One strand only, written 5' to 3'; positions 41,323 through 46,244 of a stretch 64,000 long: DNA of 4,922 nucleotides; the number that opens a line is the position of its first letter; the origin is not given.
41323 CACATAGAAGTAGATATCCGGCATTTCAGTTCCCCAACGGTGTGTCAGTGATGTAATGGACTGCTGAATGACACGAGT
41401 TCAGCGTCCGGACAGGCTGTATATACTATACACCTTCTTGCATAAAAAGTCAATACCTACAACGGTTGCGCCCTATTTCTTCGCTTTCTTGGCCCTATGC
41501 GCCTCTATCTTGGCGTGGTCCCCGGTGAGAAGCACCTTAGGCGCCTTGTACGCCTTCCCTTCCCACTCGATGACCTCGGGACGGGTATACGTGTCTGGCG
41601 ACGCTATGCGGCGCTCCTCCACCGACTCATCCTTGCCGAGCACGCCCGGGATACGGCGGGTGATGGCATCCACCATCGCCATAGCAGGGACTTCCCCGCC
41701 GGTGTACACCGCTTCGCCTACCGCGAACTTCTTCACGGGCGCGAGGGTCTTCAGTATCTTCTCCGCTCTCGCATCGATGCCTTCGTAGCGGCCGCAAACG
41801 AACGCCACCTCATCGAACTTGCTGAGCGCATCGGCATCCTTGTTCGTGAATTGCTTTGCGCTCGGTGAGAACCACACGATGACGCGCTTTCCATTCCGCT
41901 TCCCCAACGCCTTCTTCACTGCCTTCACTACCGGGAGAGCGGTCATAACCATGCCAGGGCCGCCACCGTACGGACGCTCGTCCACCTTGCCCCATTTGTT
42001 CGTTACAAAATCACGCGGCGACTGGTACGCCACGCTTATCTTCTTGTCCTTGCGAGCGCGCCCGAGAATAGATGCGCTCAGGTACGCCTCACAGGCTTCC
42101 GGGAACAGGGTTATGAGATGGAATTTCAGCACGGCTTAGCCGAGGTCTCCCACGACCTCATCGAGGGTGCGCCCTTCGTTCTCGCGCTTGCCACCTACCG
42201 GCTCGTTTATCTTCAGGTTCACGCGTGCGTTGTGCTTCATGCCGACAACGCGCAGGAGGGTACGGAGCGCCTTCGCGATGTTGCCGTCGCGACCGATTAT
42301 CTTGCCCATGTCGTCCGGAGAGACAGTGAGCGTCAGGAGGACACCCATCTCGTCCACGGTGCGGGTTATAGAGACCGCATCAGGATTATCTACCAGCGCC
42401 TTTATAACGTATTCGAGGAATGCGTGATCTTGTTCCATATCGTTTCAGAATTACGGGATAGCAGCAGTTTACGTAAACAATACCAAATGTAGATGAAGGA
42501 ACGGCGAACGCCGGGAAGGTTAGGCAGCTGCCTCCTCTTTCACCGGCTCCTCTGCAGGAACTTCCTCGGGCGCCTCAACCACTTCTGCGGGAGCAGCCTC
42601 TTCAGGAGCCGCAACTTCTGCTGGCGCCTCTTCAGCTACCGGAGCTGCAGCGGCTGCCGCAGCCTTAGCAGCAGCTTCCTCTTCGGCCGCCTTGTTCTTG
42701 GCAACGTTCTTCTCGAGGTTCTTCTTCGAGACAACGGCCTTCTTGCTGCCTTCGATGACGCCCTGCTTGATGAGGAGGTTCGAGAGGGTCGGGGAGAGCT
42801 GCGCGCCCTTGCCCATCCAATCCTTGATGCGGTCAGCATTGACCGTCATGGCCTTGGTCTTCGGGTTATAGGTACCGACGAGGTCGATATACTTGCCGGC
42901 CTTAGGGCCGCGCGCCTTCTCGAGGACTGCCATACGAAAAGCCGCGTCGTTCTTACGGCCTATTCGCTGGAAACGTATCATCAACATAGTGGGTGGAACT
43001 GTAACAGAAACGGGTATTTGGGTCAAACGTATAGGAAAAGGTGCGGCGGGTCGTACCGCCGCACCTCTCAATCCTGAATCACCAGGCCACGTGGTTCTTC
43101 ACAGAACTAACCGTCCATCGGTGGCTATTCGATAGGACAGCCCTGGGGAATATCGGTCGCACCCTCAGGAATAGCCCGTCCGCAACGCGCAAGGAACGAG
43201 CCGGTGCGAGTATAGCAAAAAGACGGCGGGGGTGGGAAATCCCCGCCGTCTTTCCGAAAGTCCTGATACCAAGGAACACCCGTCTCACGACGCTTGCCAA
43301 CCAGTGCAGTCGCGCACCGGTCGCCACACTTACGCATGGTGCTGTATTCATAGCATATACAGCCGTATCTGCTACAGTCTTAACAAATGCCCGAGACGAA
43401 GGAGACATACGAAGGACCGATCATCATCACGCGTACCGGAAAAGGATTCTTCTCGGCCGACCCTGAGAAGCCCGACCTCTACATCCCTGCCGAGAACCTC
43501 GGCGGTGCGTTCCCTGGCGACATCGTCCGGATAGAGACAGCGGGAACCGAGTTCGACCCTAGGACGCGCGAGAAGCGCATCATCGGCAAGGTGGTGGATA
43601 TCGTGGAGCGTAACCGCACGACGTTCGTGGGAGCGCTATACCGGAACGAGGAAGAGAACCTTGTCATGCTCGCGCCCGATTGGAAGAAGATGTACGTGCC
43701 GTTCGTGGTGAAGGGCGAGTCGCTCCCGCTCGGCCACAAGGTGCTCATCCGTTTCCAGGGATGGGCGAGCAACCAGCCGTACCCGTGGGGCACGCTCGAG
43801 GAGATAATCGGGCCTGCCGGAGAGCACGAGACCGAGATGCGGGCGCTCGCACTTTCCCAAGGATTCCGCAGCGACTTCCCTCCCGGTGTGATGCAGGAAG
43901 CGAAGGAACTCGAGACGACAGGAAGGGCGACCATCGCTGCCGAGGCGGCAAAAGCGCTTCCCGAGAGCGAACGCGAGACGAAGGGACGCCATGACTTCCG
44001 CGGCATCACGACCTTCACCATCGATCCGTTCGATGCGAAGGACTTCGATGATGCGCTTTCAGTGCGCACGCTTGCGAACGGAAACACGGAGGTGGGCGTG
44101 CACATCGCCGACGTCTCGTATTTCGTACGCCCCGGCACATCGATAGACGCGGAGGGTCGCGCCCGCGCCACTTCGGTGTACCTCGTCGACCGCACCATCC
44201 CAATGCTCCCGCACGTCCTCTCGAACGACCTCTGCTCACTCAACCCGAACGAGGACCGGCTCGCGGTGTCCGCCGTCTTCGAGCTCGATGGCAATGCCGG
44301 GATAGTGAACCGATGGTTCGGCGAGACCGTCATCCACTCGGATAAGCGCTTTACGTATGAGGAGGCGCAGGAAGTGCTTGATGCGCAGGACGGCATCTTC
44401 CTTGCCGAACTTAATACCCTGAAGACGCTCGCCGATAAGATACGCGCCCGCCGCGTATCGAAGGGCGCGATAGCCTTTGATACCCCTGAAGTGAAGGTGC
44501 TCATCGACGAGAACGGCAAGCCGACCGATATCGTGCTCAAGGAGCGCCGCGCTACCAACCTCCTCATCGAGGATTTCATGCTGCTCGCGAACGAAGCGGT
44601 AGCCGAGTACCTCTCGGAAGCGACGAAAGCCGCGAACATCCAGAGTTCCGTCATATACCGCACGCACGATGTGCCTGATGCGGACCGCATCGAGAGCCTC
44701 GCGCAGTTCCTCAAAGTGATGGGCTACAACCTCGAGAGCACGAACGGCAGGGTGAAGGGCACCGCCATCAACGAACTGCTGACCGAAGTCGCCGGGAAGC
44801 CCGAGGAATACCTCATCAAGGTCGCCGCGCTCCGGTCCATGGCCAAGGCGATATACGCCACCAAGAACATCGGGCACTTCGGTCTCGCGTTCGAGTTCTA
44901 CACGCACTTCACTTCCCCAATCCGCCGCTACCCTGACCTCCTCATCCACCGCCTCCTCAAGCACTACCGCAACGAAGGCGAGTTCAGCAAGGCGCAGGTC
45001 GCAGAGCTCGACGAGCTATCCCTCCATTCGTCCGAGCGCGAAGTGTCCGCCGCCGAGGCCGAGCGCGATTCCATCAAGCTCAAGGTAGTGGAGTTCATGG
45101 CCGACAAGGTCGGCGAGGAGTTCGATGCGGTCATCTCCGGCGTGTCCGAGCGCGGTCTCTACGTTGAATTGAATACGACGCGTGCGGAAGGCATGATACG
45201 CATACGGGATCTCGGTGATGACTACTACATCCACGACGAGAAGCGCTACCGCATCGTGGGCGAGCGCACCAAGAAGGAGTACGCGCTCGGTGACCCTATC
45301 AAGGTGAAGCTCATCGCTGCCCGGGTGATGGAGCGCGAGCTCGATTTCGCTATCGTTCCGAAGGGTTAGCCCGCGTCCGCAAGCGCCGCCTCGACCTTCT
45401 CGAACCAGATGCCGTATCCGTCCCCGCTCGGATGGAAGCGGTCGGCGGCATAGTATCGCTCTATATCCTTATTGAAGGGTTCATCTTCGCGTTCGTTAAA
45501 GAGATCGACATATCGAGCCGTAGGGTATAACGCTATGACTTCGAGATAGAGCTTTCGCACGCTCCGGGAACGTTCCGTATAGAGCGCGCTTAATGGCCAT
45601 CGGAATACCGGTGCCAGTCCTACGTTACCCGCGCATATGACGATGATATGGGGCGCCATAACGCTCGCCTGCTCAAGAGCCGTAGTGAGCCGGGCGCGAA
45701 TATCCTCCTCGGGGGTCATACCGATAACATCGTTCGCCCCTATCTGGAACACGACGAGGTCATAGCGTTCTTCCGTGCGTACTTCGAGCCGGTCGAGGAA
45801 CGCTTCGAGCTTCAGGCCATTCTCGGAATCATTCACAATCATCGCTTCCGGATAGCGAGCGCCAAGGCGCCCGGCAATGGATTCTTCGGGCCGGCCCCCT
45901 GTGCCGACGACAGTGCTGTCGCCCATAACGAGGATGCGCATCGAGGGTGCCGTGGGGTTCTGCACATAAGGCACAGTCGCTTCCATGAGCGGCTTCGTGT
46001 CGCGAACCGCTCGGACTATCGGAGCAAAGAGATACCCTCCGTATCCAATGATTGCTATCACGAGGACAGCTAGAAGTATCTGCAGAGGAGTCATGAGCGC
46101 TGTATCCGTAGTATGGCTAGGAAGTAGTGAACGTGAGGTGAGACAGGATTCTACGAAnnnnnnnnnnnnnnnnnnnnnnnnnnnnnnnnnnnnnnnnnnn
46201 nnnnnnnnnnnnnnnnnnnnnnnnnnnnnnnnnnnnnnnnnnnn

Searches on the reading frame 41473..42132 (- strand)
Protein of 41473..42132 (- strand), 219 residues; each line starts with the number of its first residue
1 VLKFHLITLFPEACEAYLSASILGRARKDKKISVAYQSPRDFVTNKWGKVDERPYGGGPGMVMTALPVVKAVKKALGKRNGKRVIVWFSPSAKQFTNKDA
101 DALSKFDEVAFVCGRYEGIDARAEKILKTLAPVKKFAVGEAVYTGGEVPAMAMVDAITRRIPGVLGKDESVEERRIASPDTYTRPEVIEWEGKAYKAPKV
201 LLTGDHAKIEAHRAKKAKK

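Call 34: search_protein_families(library=pfam, proteins=[window:41473-42132:-], max_evalue=0.001)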
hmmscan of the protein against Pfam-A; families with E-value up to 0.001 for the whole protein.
window:41473-42132:- (219 aa): 1 family
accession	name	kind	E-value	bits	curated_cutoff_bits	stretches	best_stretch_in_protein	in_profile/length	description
PF01746.26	tRNA_m1G_MT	-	2.4e-32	112.7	27.3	1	24-218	2-187/195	tRNA (Guanine-1)-methyltransferase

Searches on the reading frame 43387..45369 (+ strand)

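Call 34: search_protein_families(library=pfam, proteins=[window:43387-45369:+], max_evalue=0.001)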
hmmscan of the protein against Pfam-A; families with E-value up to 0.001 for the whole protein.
window:43387-45369:+ (660 aa): 6 families
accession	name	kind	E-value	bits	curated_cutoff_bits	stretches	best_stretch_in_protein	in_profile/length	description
PF00773.25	RNB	-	4e-108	362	29.3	1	201-527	1-323/326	RNB domain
PF17876.7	CSD2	-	9.5e-11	42.1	26.2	1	96-165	3-74/74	Cold shock domain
PF08206.17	OB_RNB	-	2e-07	31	24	1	10-65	1-55/58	Ribonuclease B OB domain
PF17849.7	OB_Dis3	-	4e-07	30.5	22.8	1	116-157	34-75/77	Dis3-like cold-shock domain 2 (CSD2)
PF00575.29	S1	-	5.1e-07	30.4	22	1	574-655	3-72/74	S1 RNA binding domain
PF18614.7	RNase_II_C_S1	-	0.00019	21.7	26.6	0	629-657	31-59/59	RNase II-type exonuclease C-terminal S1 domain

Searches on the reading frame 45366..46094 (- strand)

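Call 20: search_protein_families(library=pfam, proteins=[window:45366-46094:-], max_evalue=0.001)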
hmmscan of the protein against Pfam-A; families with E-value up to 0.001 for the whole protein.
window:45366-46094:- (242 aa): 3 families
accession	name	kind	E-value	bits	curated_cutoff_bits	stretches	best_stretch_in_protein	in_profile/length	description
PF13472.12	Lipase_GDSL_2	-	1.9e-19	71.3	32.9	1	57-228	2-177/178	GDSL-like Lipase/Acylhydrolase family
PF00657.28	Lipase_GDSL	-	4.1e-11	43.9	23.6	1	54-234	1-208/208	GDSL-like Lipase/Acylhydrolase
PF25182.1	NonGDSL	-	1.4e-05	24.9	80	1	51-147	27-131/220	Non-GDSL lipase-like family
